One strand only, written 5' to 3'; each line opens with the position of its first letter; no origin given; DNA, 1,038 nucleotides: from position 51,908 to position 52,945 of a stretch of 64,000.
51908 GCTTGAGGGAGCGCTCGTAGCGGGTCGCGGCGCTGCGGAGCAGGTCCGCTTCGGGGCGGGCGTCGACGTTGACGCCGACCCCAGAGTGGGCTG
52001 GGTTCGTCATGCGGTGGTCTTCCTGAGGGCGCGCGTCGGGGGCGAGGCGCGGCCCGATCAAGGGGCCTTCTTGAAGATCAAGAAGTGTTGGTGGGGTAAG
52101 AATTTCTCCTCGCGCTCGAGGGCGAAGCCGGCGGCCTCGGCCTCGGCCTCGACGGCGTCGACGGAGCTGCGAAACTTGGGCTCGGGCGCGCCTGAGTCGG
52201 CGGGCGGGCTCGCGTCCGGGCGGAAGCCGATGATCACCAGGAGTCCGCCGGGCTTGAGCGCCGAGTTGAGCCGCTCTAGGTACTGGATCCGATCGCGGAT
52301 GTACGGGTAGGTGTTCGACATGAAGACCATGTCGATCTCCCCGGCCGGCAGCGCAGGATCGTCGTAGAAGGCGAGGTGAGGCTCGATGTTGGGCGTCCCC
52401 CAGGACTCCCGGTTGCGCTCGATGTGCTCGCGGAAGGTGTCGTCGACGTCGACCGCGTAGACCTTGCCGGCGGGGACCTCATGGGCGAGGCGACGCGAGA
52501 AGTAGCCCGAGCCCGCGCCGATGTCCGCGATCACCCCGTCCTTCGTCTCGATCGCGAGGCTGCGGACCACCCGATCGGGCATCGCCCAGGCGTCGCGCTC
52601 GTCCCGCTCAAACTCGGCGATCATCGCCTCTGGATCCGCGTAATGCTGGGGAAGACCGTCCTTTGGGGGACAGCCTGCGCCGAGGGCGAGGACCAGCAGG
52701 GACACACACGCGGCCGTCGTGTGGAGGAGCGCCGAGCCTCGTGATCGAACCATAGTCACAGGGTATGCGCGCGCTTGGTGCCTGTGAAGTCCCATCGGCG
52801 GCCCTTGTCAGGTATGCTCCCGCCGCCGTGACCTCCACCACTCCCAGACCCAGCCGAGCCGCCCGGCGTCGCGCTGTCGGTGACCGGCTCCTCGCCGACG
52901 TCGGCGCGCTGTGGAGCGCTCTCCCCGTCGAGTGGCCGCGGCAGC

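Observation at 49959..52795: Eukaryote-type oxidosqualene (sterol) cyclase in a two-gene operon with a SAM methyltransferase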

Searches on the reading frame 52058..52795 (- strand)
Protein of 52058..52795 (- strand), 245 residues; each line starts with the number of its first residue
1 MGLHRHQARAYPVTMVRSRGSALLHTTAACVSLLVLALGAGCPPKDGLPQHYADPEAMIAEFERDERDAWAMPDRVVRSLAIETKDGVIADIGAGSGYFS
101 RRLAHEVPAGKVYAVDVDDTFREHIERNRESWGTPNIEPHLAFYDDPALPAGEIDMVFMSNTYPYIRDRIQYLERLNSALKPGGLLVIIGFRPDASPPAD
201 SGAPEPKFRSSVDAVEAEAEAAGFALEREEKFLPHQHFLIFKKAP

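Call 5: search_protein_families(library=pfam, proteins=[window:52058-52795:-])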
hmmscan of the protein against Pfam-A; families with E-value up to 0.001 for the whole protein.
window:52058-52795:- (245 aa): 8 families
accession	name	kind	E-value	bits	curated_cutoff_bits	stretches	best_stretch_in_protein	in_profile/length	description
PF13649.12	Methyltransf_25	-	2.7e-13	50.8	27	1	89-184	1-97/97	Methyltransferase domain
PF08242.18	Methyltransf_12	-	1.6e-12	48.4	30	1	91-186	2-98/98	Methyltransferase domain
PF08241.18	Methyltransf_11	-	1.5e-11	45.2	21.2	1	91-188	2-95/95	Methyltransferase domain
PF13489.12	Methyltransf_23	-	1.5e-10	41.5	27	1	72-191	9-119/164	Methyltransferase domain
PF13847.12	Methyltransf_31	-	1.2e-08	35.2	27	1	85-192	3-113/145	Methyltransferase domain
PF01728.25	FtsJ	-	4.4e-05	23.9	24.1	1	83-120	20-56/181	FtsJ-like methyltransferase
PF13679.12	Methyltransf_32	-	6.9e-05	23.3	27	1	75-133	15-77/143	Methyltransferase domain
PF08003.17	Methyltransf_9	-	0.00038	20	23.8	1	74-188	105-217/315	Protein of unknown function (DUF1698)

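Call 6: search_protein_families(library=ncbifam, proteins=[window:52058-52795:-])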
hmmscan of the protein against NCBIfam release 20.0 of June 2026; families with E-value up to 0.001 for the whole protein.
window:52058-52795:- (245 aa): 15 families
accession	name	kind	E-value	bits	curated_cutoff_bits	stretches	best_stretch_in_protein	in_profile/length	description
TIGR02469.1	CbiT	equivalog_domain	2.5e-10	40.7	78.3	1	77-188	12-120/124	precorrin-6Y C5,15-methyltransferase (decarboxylating) subunit CbiT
TIGR02072.1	BioC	equivalog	2.3e-09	37.4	184.95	1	84-188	33-132/244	malonyl-ACP O-methyltransferase BioC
TIGR03534.1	RF_mod_PrmC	equivalog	3.2e-06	26.8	199.1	1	86-169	89-170/253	peptide chain release factor N(5)-glutamine methyltransferase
NF045667.1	MTase_DVU1556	equivalog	5.7e-06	25.9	155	1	74-227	12-163/213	DVU_1556 family methyltransferase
NF005640.0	PRK07402.1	equivalog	6.5e-06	25.8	219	1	84-138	42-96/200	precorrin-6Y C5,15-methyltransferase subunit CbiT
NF006138.0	PRK08287.1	equivalog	1.6e-05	24.8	210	1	77-188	19-129/189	decarboxylating cobalt-precorrin-6B (C(15))-methyltransferase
TIGR00452.1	TIGR00452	equivalog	2.7e-05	23.1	275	1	75-188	108-219/316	tRNA 5-methoxyuridine(34)/uridine 5-oxyacetic acid(34) synthase CmoB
NF011650.0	PRK15068.1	equivalog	0.00015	20.8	209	1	83-188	120-225/324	tRNA 5-methoxyuridine(34)/uridine 5-oxyacetic acid(34) synthase CmoB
NF041675.1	sarc_dimgly_tmase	equivalog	0.00018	21.6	550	1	79-188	60-169/278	sarcosine/dimethylglycine N-methyltransferase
NF041537.1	ArsM_AhpD_UU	exception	0.0004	19.3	510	1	87-188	78-180/345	arsenite methyltransferase/AhpD domain selenoprotein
NF001240.0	PRK00216.1-1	equivalog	0.00048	19.3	378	1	88-192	66-172/251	bifunctional demethylmenaquinone methyltransferase/2-methoxy-6-polyprenyl-1,4-benzoquinol methylase UbiE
NF043040.1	corrin_prot_MT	hypoth_equivalog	0.00052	19.5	180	0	83-189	39-148/216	corrinoid protein-associated methyltransferase CpaM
NF002463.0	PRK01683.1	equivalog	0.00055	19.6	297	1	84-188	30-128/258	trans-aconitate 2-methyltransferase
NF000499.2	Erm23S_rRNA_broad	equivalog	0.00055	19.4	212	1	75-128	14-64/244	23S ribosomal RNA methyltransferase Erm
TIGR01444.1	fkbM_fam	subfamily_domain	0.00068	20.1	37.7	1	88-138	1-51/143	FkbM family methyltransferase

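Call 15: find_homologous_proteins(query=window:52058-52795:-)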
Query window:52058-52795:- (245 aa): 1927 proteins with E <= 0.001 among 4570 candidates; the best 120 are listed.
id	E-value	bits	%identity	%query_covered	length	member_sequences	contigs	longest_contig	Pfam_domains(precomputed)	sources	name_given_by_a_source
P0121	1.2e-140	485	92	94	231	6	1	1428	PF13847.13,PF13489.13,PF13649.13,PF08241.19,PF08242.19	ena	-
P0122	8.7e-122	423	81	94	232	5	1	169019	PF13847.13,PF13489.13,PF13649.13,PF08241.19,PF08242.19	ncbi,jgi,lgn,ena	-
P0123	2.7e-120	418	79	91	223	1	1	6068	PF13847.13,PF13489.13,PF13649.13,PF13679.13,PF08241.19,PF08242.19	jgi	-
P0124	4.8e-116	404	77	94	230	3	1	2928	PF13847.13,PF13489.13,PF13649.13,PF01728.26,PF08241.19,PF08242.19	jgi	jgi:predicted methyltransferase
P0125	4.9e-97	342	71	87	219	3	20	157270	PF13847.13,PF13489.13,PF13649.13,PF01209.25,PF08241.19,PF08242.19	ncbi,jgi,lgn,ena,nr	ncbi:MAG TPA: class I SAM-dependent methyltransferase [Nannocystaceae bacterium]|nr:class I SAM-depe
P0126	9.2e-95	335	66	91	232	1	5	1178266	PF13847.13,PF13489.13,PF13649.13,PF08241.19,PF08242.19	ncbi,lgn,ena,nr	ncbi:MAG: class I SAM-dependent methyltransferase [Myxococcales bacterium]|nr:class I SAM-dependent 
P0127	3.2e-93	330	67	86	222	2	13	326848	PF13847.13,PF13489.13,PF13649.13,PF08241.19,PF08242.19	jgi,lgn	jgi:precorrin-6B methylase 2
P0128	1.9e-92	327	70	84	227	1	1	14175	PF13847.13,PF13489.13,PF08003.18,PF13649.13,PF08241.19,PF08242.19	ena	-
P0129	2.4e-91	323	67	88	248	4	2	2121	PF13847.13,PF13489.13,PF13649.13,PF08241.19,PF08242.19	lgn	-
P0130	5.3e-90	319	65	93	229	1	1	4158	PF13847.13,PF13649.13,PF08241.19,PF08242.19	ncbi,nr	ncbi:MAG: methyltransferase domain-containing protein [Myxococcales bacterium]|nr:methyltransferase 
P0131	8.7e-85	302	64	85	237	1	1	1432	PF13847.13,PF13489.13,PF13649.13,PF08241.19,PF08242.19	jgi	jgi:predicted methyltransferase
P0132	8.8e-85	302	61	96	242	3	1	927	PF13847.13,PF13489.13,PF08003.18,PF13649.13,PF08241.19,PF08242.19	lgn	-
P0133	1.1e-83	298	62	85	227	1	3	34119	PF13847.13,PF13489.13,PF13649.13,PF08241.19,PF08242.19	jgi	jgi:predicted methyltransferase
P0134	1.8e-83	298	66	85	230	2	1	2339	PF13847.13,PF13489.13,PF13649.13,PF01728.26,PF01209.25,PF08241.19,PF08242.19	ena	-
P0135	6.5e-83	296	62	82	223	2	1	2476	PF13847.13,PF13489.13,PF13649.13,PF08241.19,PF08242.19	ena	-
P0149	7.2e-81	289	65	79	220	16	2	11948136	PF13847.13,PF13489.13,PF08003.18,PF13649.13,PF01209.25,PF08241.19,PF08242.19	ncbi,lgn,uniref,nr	ncbi:class I SAM-dependent methyltransferase [Nannocystis pusilla]|uniref:Class I SAM-dependent meth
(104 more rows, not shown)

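Call 28: find_encoding_contigs(protein=P0149, flank=10000, max_places=2)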
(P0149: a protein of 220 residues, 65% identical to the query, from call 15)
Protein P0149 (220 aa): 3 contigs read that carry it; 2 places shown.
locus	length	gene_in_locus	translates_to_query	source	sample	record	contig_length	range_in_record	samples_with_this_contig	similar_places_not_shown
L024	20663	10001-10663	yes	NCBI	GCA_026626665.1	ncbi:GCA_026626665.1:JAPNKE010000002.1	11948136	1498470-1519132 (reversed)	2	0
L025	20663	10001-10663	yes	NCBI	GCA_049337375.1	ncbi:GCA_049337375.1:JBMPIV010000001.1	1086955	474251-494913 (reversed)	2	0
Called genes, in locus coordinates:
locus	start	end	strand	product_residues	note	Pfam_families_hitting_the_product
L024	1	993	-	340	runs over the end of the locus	-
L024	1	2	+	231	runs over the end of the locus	-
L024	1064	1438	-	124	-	-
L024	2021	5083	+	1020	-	PF08448:PAS_4 (weak), PF00989:PAS (weak), PF08448:PAS_4, PF00512:HisKA, PF02518:HATPase_c, PF00072:Response_reg, PF00512:HisKA, PF02518:HATPase_c, +3 more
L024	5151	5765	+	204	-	-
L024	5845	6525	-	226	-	-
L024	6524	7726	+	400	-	PF00691:OmpA (weak)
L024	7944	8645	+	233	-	-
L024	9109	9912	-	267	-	-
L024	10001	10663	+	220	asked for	PF01209:Ubie_methyltran (weak), PF08003:Methyltransf_9 (weak), PF13489:Methyltransf_23, PF13847:Methyltransf_31, PF08241:Methyltransf_11, PF08242:Methyltransf_12, PF13649:Methyltransf_25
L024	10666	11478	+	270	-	PF01026:TatD_DNase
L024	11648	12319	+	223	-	PF00297:Ribosomal_L3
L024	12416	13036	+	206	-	PF13489:Methyltransf_23 (weak), PF01728:FtsJ, PF13847:Methyltransf_31 (weak)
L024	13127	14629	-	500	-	-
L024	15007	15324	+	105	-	-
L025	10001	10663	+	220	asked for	PF01209:Ubie_methyltran (weak), PF08003:Methyltransf_9 (weak), PF13489:Methyltransf_23, PF13847:Methyltransf_31, PF08241:Methyltransf_11, PF08242:Methyltransf_12, PF13649:Methyltransf_25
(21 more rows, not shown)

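Call 39: predict_structure(alignment_id=A1)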
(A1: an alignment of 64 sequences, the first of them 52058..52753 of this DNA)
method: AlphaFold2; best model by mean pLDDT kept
length: 231 residues; sequences in the alignment: 64
mean_pLDDT: 89.0   pTM: 0.82
mean pLDDT of the five models: 89.0, 88.2, 88.0, 87.6, 87.2
residues with pLDDT >= 90: 181; 70-90: 15; 50-70: 26; < 50: 9
segments of 3 or more residues with pLDDT < 50: 1-9
pLDDT, mean of each block of 10 residues (from residue 1): 45 55 56 71 91 94 97 97 96 98 94 97 92 93 96 95 98 98 91 96 99 98 98 92
secondary structure, 60 per line:
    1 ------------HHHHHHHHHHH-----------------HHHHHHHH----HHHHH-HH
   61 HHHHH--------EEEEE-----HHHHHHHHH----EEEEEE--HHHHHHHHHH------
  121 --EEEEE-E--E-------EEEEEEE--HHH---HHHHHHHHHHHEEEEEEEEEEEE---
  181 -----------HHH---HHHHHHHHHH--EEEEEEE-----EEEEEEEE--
elements in order: H13-23 H41-48 H53-57 H59-65 E74-78 H84-92 E97-102 H105-114 E123-127 E140-146 H155-165 E166-177 H198-207 E210-216 E222-229

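Call 41: fold_search(model_id=the predicted structure, library=pdb)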
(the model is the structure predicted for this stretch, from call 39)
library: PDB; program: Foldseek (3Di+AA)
matches with E <= 10: 1978; with E <= 0.001: 1445
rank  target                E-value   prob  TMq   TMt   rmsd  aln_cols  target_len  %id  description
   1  3dh0_A                2.0e-15  1.00  0.74  0.90   2.0       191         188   23  Crystal structure of a SAM dependent methyltransferase from Aquifex aeolicus (released 2008-07-15)
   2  3dh0_B                1.0e-14  1.00  0.74  0.89   2.1       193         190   23  Crystal structure of a SAM dependent methyltransferase from Aquifex aeolicus (released 2008-07-15)
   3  7ux6_B                2.1e-11  1.00  0.68  0.46   9.0       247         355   16  Crystal structure of MfnG, an L- and D-tyrosine O-methyltransferase from the marformycin biosynthesis pathway of Strep (released 2022-10-12)
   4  7ux8_B                2.6e-11  1.00  0.67  0.45   9.0       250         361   16  Crystal structure of MfnG, an L- and D-tyrosine O-methyltransferase from the marformycin biosynthesis pathway of Strep (released 2022-09-28)
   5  7ux6_A                3.5e-11  1.00  0.61  0.42   5.8       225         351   16  Crystal structure of MfnG, an L- and D-tyrosine O-methyltransferase from the marformycin biosynthesis pathway of Strep (released 2022-10-12)
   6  9fd3                  4.4e-11  1.00  0.61  0.65   5.6       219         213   16  CysG(N-16)-D190N mutant in complex with SAH from Kitasatospora cystarginea (released 2024-08-21)
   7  4qvg_B                4.7e-11  1.00  0.57  0.40   6.9       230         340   17  Crystal structure of S-adenosylmethionine-dependent methyltransferase SibL in its apo form (released 2015-05-27)
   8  4wxh_A                5.6e-11  1.00  0.59  0.42   4.8       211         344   18  Carminomycin-4-O-methyltransferase (DnrK) variant (298Ser insert) in complex with S-adenosyl-L-homocysteine (SAH) and  (released 2015-07-29)
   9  8ftr                  6.0e-11  1.00  0.57  0.41   4.4       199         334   16  SgvM methyltransferase with MTA and alpha-ketoleucine (released 2023-11-01)
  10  7wzg_A                6.8e-11  1.00  0.58  0.57   6.8       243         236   16  Cypemycin N-terminal methyltransferase CypM (released 2023-02-22)
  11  3i9f_A                7.2e-11  1.00  0.56  0.76   2.6       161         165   20  Crystal structure of a putative type 11 methyltransferase from Sulfolobus solfataricus (released 2009-07-28)
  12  8fts                  8.6e-11  1.00  0.61  0.44   6.4       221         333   17  SgvM methyltransferase with SAH and alpha-ketoleucine (released 2023-11-01)
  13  5f8e_A                9.2e-11  1.00  0.57  0.39   5.9       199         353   16  Rv2258c-SAH (released 2016-06-29)
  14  4obw_B                1.2e-10  1.00  0.64  0.64   5.3       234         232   13  crystal structure of yeast Coq5 in the SAM bound form (released 2014-08-06)
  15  3gwz_A                1.3e-10  1.00  0.59  0.42   3.9       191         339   17  Structure of the Mitomycin 7-O-methyltransferase MmcR (released 2010-04-07)
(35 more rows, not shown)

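Call 42: search_solved_structures(query=A1, max_evalue=0.001)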
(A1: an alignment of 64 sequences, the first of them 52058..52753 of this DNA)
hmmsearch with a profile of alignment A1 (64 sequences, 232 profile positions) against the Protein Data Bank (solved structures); distinct sequences matched with E-value up to 0.001: 19.
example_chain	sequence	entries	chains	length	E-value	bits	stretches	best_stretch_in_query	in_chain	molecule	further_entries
3dh0_A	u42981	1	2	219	2.3e-18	69.8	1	42-194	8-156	SAM dependent methyltransferase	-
5wp5_A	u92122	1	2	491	1.3e-09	41.2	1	129-212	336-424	Phosphomethylethanolamine N-methyltransferase 2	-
3i9f_A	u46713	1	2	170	6.9e-09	38.8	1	71-229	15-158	Putative type 11 methyltransferase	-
3bkw_A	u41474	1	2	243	1.6e-07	34.3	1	77-176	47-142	S-adenosylmethionine dependent methyltransferase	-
8rdl_A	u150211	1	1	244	9e-07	31.9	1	76-183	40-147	ToxA protein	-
5wp4_A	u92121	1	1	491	1.2e-06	31.4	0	128-216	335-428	Phosphoethanolamine N-methyltransferase 1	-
6f5z_A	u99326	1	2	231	8.2e-06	28.7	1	57-216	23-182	24-sterol C-methyltransferase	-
5jdz_A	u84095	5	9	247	4.2e-05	26.4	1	77-184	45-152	Methyl transferase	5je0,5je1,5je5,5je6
5jdy_A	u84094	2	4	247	4.3e-05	26.3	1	77-184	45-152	Methyl transferase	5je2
5je3_A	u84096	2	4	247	4.4e-05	26.3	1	77-184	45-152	Methyl transferase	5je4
1o54_A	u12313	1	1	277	4.6e-05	26.2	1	66-177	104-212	SAM-dependent O-methyltransferase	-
3t7r_A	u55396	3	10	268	5.8e-05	25.9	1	50-177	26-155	Putative methyltransferase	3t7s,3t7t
3e7p_A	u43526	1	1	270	6.8e-05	25.7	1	51-177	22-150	Putative methyltransferase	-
3mgg_A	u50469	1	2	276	9.1e-05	25.3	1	75-178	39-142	Methyltransferase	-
3a27_A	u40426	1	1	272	9.1e-05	25.3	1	69-162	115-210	Uncharacterized protein MJ1557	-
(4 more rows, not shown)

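Call 52: search_protein_representatives(alignment_id=A1)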
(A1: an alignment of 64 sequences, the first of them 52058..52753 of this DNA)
Query: 64 sequences, 232 profile positions. Proteins with E-value up to 0.001 (for the whole library): 13239; up to 1e-10: 4959; up to 1e-30: 629. The best 150 are listed.
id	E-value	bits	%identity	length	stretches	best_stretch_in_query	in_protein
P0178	2.9e-107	373.8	-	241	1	15-230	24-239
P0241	1.2e-87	309.7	-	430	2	33-231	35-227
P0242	1.2e-76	273.6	-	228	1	15-229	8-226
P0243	9.0e-74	264.2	-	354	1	48-230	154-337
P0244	1.7e-72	260.1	-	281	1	21-231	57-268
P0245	7.7e-71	254.6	-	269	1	18-230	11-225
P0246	9.4e-71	254.4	-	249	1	15-230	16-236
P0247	3.5e-70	252.5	-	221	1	17-229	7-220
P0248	2.3e-67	243.3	-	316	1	16-231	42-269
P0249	4.3e-66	239.1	-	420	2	57-228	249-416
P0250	2.0e-64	233.7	-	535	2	58-229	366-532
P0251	3.0e-63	229.8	-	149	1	62-176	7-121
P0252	1.1e-61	224.6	-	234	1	16-228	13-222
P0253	2.1e-61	223.7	-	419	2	51-231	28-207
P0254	3.8e-54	200.0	-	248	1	32-230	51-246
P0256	5.8e-53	196.1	-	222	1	19-231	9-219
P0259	2.2e-51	191.0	-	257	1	31-229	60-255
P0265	7.1e-50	186.0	-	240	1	32-230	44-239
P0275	3.8e-48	180.4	-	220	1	17-231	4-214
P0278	1.2e-47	178.7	-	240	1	42-230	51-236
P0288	3.2e-46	174.1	-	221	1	20-230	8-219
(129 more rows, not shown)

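Call 54: list_cluster_members(proteins=[P0242, P0247, P0252, P0254, P0256, P0259, P0265, P0275, P0278, P0288])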
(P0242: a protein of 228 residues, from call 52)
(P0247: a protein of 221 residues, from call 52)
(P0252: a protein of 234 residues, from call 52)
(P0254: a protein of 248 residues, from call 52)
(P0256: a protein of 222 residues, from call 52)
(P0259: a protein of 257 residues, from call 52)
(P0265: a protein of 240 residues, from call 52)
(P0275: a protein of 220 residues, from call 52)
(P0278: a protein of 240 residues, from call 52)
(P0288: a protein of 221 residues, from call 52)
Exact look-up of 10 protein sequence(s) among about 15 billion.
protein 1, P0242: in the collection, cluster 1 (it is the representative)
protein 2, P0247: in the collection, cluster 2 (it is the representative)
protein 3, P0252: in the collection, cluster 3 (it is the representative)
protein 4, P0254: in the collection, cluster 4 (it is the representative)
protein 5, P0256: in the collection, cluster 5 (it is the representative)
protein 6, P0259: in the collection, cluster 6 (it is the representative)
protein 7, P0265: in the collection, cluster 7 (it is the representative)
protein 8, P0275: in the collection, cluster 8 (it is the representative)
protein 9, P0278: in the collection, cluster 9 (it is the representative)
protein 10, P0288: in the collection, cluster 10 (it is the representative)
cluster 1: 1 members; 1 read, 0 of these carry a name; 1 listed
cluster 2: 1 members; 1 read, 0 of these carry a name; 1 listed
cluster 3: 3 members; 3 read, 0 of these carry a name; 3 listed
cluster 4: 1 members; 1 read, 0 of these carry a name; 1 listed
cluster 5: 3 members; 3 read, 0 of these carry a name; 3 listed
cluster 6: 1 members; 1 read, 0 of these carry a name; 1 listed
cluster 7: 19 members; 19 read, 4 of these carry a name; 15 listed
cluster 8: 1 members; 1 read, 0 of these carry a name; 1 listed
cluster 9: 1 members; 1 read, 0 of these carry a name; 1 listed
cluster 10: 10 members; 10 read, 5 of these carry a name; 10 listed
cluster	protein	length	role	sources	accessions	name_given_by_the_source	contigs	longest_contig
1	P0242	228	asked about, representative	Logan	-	-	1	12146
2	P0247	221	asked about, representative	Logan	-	-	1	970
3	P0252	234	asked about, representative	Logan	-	-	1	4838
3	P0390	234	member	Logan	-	-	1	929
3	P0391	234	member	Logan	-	-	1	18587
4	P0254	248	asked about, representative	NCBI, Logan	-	-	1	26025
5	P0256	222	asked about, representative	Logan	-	-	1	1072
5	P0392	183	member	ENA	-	-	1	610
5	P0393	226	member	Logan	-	-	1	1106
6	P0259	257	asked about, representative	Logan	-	-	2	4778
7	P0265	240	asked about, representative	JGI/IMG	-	-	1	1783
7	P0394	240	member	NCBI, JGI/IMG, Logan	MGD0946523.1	MAG: methyltransferase domain-containing protein [Candidatus Binatia bacterium] | ubiquinone/menaquinone biosynthesis C-methylase UbiE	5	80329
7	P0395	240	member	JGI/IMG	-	ubiquinone/menaquinone biosynthesis C-methylase UbiE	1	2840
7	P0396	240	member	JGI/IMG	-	ubiquinone/menaquinone biosynthesis C-methylase UbiE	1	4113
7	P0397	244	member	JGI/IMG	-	ubiquinone/menaquinone biosynthesis C-methylase UbiE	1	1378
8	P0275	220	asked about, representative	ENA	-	-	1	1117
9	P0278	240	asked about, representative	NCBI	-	-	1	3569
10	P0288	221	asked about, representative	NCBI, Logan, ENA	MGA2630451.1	MAG: class I SAM-dependent methyltransferase [Terriglobia bacterium]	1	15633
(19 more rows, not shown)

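Call 58: find_encoding_contigs(protein=P0288, flank=6000, max_places=3)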
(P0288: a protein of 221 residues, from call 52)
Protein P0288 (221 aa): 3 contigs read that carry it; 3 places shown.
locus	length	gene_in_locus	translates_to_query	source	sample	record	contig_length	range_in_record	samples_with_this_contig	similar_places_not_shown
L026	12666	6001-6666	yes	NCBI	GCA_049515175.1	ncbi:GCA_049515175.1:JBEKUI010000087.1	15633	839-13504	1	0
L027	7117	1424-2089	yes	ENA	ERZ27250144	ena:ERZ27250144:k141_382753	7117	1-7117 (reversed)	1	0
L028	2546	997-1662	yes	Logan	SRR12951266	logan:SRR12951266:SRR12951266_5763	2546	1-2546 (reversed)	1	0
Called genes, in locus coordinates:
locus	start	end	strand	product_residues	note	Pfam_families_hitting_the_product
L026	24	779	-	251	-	PF00106:adh_short, PF23441:SDR, PF08659:KR, PF13561:adh_short_C2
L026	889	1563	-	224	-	PF00072:Response_reg, PF00196:GerE, PF08281:Sigma70_r4_2 (weak)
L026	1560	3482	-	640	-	PF07730:HisKA_3, PF13581:HATPase_c_2 (weak), PF02518:HATPase_c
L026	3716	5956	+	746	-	PF02129:Peptidase_S15 (faint), PF12715:Abhydrolase_7, PF05448:AXE1, PF01738:DLH (faint), PF22244:GCE_fung (faint), PF00326:Peptidase_S9 (faint), PF08840:BAAT_C (faint), PF05448:AXE1 (weak)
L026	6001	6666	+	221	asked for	PF01135:PCMT, PF01209:Ubie_methyltran, PF13489:Methyltransf_23, PF13847:Methyltransf_31, PF08241:Methyltransf_11, PF08242:Methyltransf_12, PF13578:Methyltransf_24, PF13649:Methyltransf_25, +6 more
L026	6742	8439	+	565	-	PF22680:Glyco_hydro_123_N_2, PF19543:GH123_N (weak), PF13320:GH123_cat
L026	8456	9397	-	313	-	PF03706:LPG_synthase_TM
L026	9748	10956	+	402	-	PF24251:DUF7453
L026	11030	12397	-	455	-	PF01408:GFO_IDH_MocA, PF19051:GFO_IDH_MocA_C2, PF22725:GFO_IDH_MocA_C3 (faint)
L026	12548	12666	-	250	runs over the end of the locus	PF01061:ABC2_membrane, PF12698:ABC2_membrane_3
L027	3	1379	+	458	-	?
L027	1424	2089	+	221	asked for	PF01135:PCMT, PF01209:Ubie_methyltran, PF13489:Methyltransf_23, PF13847:Methyltransf_31, PF08241:Methyltransf_11, PF08242:Methyltransf_12, PF13578:Methyltransf_24, PF13649:Methyltransf_25, +6 more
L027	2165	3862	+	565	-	PF22680:Glyco_hydro_123_N_2, PF19543:GH123_N (faint), PF13320:GH123_cat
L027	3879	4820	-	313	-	PF03706:LPG_synthase_TM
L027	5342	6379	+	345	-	PF24251:DUF7453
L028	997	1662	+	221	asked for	PF01135:PCMT, PF01209:Ubie_methyltran, PF13489:Methyltransf_23, PF13847:Methyltransf_31, PF08241:Methyltransf_11, PF08242:Methyltransf_12, PF13578:Methyltransf_24, PF13649:Methyltransf_25, +6 more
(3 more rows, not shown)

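Call 59: find_encoding_contigs(protein=P0242, flank=8000, max_places=2)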
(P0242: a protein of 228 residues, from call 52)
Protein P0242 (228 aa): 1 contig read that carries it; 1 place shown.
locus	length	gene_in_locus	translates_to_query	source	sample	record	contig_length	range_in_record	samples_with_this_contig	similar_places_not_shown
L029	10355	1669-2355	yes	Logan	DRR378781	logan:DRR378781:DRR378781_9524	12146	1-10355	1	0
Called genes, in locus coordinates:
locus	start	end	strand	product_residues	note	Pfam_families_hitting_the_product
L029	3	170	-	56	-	?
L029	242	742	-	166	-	PF13279:4HBT_2, PF03061:4HBT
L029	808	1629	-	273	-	-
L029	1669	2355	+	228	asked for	PF08241:Methyltransf_11, PF08242:Methyltransf_12, PF13649:Methyltransf_25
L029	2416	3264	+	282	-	PF21088:MS_channel_1st, PF00924:MS_channel_2nd, PF21082:MS_channel_3rd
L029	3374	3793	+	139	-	-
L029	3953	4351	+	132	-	-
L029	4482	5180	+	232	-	PF05375:Pacifastin_I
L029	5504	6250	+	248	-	-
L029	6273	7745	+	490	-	-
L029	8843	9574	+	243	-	PF00696:AA_kinase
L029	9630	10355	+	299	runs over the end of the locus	PF03807:F420_oxidored, PF14748:P5CR_dimer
